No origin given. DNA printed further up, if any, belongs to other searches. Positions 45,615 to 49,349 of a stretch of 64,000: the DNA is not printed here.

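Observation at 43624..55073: Eleven-kb operon of five tandem GT2-TPR paralogs, a double-GT41 giant, metF and a FliB-like methylase: putative flagellin modification island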

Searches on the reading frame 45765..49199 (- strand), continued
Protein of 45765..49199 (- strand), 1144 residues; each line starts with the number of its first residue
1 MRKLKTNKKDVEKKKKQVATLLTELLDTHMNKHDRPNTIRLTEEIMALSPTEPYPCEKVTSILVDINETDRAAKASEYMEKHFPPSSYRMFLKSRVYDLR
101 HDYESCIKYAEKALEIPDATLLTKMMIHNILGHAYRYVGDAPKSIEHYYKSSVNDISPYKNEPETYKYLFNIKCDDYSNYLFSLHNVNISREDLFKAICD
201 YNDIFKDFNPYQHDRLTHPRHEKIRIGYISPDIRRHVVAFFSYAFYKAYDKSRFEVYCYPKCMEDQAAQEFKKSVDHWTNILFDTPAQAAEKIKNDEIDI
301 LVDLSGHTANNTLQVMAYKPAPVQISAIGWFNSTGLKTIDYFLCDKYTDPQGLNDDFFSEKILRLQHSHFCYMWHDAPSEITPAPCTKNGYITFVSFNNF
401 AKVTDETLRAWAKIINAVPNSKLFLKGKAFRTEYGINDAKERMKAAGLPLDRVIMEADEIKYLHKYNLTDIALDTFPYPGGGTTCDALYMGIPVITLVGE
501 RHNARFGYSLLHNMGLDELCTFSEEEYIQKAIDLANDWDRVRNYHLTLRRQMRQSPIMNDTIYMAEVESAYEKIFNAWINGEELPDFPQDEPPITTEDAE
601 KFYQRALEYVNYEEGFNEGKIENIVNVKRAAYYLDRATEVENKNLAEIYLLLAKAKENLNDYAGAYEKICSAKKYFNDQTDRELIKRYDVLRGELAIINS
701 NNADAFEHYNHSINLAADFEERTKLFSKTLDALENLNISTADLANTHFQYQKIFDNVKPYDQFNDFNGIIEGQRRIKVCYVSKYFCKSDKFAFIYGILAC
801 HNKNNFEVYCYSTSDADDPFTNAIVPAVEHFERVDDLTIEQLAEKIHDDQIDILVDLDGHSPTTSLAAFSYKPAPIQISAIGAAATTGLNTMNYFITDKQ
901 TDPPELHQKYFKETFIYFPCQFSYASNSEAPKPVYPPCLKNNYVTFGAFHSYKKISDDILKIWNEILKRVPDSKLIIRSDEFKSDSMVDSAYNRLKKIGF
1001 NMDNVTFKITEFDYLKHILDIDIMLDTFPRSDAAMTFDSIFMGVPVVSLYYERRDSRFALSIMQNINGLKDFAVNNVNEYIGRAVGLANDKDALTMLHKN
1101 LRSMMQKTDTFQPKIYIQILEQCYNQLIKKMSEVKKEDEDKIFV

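Call 76: search_protein_families(library=ncbifam, proteins=[L075:14870-15907:-, L006:8245-9369:+, L025:3161-4480:+, L037:1173-2513:+, L021:3777-5177:+], max_evalue=0.00001)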
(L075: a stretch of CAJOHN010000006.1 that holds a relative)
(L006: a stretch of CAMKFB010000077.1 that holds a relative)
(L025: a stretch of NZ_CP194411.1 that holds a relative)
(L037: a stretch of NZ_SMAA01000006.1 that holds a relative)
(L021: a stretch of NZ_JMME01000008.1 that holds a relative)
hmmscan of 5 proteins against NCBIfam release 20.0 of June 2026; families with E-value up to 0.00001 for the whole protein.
L075:14870-15907:- (345 aa): 1 family
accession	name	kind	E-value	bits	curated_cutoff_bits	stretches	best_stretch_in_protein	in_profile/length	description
NF038110.1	Lys_methyl_FliB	equivalog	2e-45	155.9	85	1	14-196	1-193/373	flagellin lysine-N-methylase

L006:8245-9369:+ (375 aa): 1 family
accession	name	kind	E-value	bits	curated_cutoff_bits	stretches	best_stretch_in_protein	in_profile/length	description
NF038110.1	Lys_methyl_FliB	equivalog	2.3e-54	185.3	85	1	12-374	1-360/373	flagellin lysine-N-methylase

L025:3161-4480:+ (439 aa): 27 families (the best 25 are shown)
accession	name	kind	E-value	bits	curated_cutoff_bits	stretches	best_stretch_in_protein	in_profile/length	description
NF009446.0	PRK12804.1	subfamily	8.2e-62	209.4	352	2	297-438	143-300/301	flagellin Hag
NF009448.0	PRK12806.1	equivalog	2.5e-50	171.7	531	2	1-263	1-252/475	flagellin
NF006466.0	PRK08869.1-1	subfamily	4.6e-45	154.8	426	2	1-255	1-265/377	flagellin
NF006467.0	PRK08869.1-2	subfamily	8.4e-44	150.2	443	2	1-142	1-143/400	flagellin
NF009444.0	PRK12802.1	equivalog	9e-44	150.1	332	2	1-158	1-162/282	flagellin domain-containing protein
NF006468.0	PRK08869.1-3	subfamily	1.4e-43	149.5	436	2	1-146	1-147/378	polar flagellin E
NF005294.0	PRK06819.1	subfamily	1.6e-38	133.2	387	1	1-439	1-376/376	FliC/FljB family flagellin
NF009449.0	PRK12807.1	subfamily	3.4e-38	131.9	347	2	6-181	4-183/287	flagellin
NF038071.1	lat_flg_LafA_2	exception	2.2e-35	122.4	365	2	1-157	1-160/284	lateral flagellin LafA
NF006469.0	PRK08869.1-4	equivalog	2.3e-35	122.7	627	2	1-217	1-228/377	flagellin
TIGR02550.1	flagell_flgL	equivalog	3.6e-34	118.7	127.2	1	7-431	4-382/387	flagellar hook-associated protein FlgL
NF009450.0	PRK12808.1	equivalog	5.5e-34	118.5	476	2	7-148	5-145/476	flagellin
NF009234.0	PRK12584.1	equivalog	6.3e-34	117.9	752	2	1-159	1-159/510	flagellin A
NF005953.0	PRK08026.1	subfamily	2.8e-33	116.3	619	2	1-133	1-134/548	FliC/FljB family flagellin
NF006264.0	PRK08411.1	subfamily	1.5e-31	109.8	729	2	2-167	2-169/572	flagellin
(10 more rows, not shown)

L037:1173-2513:+ (446 aa): 27 families (the best 25 are shown)
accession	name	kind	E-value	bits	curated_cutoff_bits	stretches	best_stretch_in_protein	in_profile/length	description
NF009446.0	PRK12804.1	subfamily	1.2e-67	228.5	352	2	252-445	104-300/301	flagellin Hag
NF006466.0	PRK08869.1-1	subfamily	2.2e-47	162.4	426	2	1-142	1-143/377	flagellin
NF009448.0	PRK12806.1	equivalog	1.1e-46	159.6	531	2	1-145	1-146/475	flagellin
NF009444.0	PRK12802.1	equivalog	4.9e-43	147.7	332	2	1-145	1-146/282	flagellin domain-containing protein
NF006468.0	PRK08869.1-3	subfamily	8.6e-43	146.8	436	2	1-144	1-145/378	polar flagellin E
NF006467.0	PRK08869.1-2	subfamily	1.9e-42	145.7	443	2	1-280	1-290/400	flagellin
NF006469.0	PRK08869.1-4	equivalog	1.1e-39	136.9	627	2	1-146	1-147/377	flagellin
NF009449.0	PRK12807.1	subfamily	5.8e-38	131.1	347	2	5-155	3-153/287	flagellin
NF009234.0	PRK12584.1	equivalog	3.8e-34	118.7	752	2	1-160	1-160/510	flagellin A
NF005294.0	PRK06819.1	subfamily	3e-33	115.9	387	1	1-446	1-376/376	FliC/FljB family flagellin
NF010115.0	PRK13588.1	subfamily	5.4e-33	114.7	503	2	1-143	1-144/514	flagellin B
NF038071.1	lat_flg_LafA_2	exception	1.5e-32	113.2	365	2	1-142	1-142/284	lateral flagellin LafA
NF006264.0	PRK08411.1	subfamily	1.1e-30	107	729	2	1-142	1-143/572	flagellin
NF006470.0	PRK08869.1-5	equivalog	7e-30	104.5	423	1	6-446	5-388/388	flagellin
TIGR02550.1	flagell_flgL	equivalog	1.2e-28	100.6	127.2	1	7-438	4-382/387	flagellar hook-associated protein FlgL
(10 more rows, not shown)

L021:3777-5177:+ (466 aa): 27 families (the best 25 are shown)
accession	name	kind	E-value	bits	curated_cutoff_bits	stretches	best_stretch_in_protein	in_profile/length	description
NF009446.0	PRK12804.1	subfamily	1.4e-63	215.2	352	2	30-186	1-155/301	flagellin Hag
NF009448.0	PRK12806.1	equivalog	4.2e-53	180.8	531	2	28-308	1-269/475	flagellin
NF006466.0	PRK08869.1-1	subfamily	8.4e-50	170.4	426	2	28-241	1-228/377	flagellin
NF009444.0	PRK12802.1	equivalog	1e-48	166.3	332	2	28-187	1-162/282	flagellin domain-containing protein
NF006468.0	PRK08869.1-3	subfamily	1.3e-48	166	436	2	28-176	1-150/378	polar flagellin E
NF006467.0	PRK08869.1-2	subfamily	5.4e-46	157.5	443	2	28-175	1-149/400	flagellin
NF009449.0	PRK12807.1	subfamily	1.4e-44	152.8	347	2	30-224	1-200/287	flagellin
NF005294.0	PRK06819.1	subfamily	1.8e-43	149.5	387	1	28-466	1-376/376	FliC/FljB family flagellin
NF006469.0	PRK08869.1-4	equivalog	1.1e-41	143.4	627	2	28-177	1-151/377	flagellin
NF038071.1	lat_flg_LafA_2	exception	7.1e-39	133.9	365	2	28-242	1-222/284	lateral flagellin LafA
NF005953.0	PRK08026.1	subfamily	1.7e-37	130.2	619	2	28-309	1-289/548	FliC/FljB family flagellin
NF009450.0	PRK12808.1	equivalog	2.7e-36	126.2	476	2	30-248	1-216/476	flagellin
NF009234.0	PRK12584.1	equivalog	1e-34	120.5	752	2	28-318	1-284/510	flagellin A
NF010115.0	PRK13588.1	subfamily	3.7e-34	118.6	503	2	28-201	1-178/514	flagellin B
NF006470.0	PRK08869.1-5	equivalog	8.4e-34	117.4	423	2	32-305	4-259/388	flagellin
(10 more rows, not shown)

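Call 94: predict_structure(alignment_id=A2)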
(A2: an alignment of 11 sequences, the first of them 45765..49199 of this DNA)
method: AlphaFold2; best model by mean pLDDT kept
length: 1144 residues; sequences in the alignment: 11
mean_pLDDT: 77.9   pTM: 0.70
mean pLDDT of the five models: 77.9, 76.7, 75.1, 74.6, 69.4
residues with pLDDT >= 90: 274; 70-90: 573; 50-70: 226; < 50: 71
segments of 3 or more residues with pLDDT < 50: 1-5, 238-242, 329-333, 344-362, 372-388, 882-885, 1138-1144
pLDDT, mean of each block of 10 residues (from residue 1): 51 86 91 86 93 92 91 93 92 92 89 90 91 82 86 82 82 79 63 61 72 84 88 57 61 86 72 83 86 93 63 82 69 58 44 40 51 44 47 81 80 91 82 72 91 82 69 65 70 78 62 81 89 88 76 67 73 85 63 82 92 86 85 91 89 93 93 87 92 92 93 87 85 80 77 82 73 82 66 71 88 72 82 86 92 79 69 85 54 69 60 57 55 62 76 84 93 85 81 89 80 72 83 77 87 72 80 90 93 87 74 70 84 60 39
secondary structure, 60 per line:
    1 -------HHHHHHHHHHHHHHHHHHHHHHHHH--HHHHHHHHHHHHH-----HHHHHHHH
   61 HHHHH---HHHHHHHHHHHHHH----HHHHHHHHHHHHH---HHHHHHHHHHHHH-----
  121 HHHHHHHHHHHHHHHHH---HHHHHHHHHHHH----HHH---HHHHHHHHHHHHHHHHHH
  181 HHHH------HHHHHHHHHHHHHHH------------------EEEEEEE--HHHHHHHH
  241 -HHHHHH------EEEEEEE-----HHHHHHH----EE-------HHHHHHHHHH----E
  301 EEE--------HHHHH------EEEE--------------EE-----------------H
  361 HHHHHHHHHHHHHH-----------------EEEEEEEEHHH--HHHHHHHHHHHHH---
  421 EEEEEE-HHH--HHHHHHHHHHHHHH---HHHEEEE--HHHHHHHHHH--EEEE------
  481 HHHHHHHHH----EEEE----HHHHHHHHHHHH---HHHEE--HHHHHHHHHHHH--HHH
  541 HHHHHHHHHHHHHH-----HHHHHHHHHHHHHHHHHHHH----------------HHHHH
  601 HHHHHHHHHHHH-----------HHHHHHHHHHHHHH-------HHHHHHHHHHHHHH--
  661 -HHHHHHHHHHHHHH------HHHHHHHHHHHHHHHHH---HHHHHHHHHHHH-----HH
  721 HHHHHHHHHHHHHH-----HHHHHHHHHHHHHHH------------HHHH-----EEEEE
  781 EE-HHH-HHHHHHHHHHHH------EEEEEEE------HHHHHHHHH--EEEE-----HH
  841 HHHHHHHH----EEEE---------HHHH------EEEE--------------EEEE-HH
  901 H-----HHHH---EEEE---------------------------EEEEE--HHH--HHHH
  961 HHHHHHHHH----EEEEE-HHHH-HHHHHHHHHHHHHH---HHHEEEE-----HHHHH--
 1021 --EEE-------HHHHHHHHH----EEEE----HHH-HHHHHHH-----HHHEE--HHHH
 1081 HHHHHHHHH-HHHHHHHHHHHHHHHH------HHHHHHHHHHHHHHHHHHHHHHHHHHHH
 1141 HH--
elements in order (helices of 4 or more, strands of 3 or more residues): H8-32 H35-47 H53-65 H69-82 H87-99 H103-115 H121-137 H141-152 H163-184 H191-205 E224-230 H233-240 H242-247 E254-260 H266-272 H286-295 E300-303 H312-316 E323-326 H360-374 E392-399 H405-417 E421-426 H433-446 E453-456 H459-468 E471-474 H481-489 E494-497 H502-513 H524-535 H538-554 H560-579 H596-612 H624-637 H645-658 H662-675 H682-698 H702-713 H719-734 H740-754 H767-770 E776-782 H788-799 E806-812 H819-827 E830-833 H839-848 E853-856 H866-869 E876-879 E894-897 H907-910 E914-917 E945-949 H957-969 E974-978 H980-983 H985-998 E1005-1008 H1014-1018 E1023-1025 H1033-1041 E1046-1049 H1058-1064 H1077-1089 H1091-1106 H1113-1142
